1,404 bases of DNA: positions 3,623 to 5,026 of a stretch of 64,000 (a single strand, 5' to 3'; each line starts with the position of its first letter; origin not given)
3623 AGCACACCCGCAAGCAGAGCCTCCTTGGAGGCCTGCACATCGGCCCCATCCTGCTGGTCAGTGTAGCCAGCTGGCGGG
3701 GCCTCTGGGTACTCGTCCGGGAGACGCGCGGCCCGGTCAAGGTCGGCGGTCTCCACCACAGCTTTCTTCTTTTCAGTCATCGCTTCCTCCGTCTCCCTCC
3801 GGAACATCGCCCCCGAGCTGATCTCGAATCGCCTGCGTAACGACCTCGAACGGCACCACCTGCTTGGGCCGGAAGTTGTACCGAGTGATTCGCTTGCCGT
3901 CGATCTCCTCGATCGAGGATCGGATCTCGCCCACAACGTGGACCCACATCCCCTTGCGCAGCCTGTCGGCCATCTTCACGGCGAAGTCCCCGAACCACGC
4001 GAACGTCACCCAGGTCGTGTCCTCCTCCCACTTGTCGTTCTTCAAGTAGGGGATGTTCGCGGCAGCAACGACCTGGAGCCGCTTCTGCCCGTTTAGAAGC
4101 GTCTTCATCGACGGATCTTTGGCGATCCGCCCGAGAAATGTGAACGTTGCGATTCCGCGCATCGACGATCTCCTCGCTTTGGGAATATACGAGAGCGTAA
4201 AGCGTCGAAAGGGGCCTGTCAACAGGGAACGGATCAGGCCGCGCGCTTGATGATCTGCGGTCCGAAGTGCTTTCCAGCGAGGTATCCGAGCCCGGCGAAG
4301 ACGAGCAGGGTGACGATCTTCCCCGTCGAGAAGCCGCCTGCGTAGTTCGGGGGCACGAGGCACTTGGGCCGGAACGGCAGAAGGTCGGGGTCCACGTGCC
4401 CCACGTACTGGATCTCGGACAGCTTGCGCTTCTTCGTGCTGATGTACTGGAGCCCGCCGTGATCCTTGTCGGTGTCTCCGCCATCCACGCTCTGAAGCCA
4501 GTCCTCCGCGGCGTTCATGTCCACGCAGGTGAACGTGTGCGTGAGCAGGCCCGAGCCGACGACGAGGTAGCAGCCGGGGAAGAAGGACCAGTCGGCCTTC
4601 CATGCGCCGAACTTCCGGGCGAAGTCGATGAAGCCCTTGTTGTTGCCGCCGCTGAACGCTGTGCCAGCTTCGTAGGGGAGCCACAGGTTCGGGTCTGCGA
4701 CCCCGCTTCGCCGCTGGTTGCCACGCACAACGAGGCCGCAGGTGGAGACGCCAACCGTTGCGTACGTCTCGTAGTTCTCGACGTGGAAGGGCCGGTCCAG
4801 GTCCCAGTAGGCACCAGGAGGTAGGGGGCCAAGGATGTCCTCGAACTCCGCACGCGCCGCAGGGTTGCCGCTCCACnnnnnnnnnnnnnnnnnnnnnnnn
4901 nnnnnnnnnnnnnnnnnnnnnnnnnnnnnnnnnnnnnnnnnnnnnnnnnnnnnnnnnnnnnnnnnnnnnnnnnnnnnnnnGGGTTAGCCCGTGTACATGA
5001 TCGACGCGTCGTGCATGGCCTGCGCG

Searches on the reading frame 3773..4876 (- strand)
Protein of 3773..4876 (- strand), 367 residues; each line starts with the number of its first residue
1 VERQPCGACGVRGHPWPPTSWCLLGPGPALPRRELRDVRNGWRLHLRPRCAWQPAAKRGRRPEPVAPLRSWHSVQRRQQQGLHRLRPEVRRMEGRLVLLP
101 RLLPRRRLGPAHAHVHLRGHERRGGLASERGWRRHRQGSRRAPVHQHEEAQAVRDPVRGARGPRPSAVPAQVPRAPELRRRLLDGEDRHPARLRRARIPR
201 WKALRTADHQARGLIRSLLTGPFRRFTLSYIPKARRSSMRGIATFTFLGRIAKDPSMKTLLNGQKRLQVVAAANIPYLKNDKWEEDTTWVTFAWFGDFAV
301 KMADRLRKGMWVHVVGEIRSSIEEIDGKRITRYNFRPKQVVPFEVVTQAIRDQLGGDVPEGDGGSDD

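Call 48: search_protein_families(library=phrogs, proteins=[window:3773-4876:-], max_evalue=0.00001)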
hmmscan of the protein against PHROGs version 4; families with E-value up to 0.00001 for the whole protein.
window:3773-4876:- (367 aa): 1 family
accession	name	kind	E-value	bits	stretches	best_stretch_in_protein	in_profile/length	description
phrog_44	-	DNA, RNA and nucleotide metabolism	9.9e-11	42.9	1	234-320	79-166/271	single strand DNA binding protein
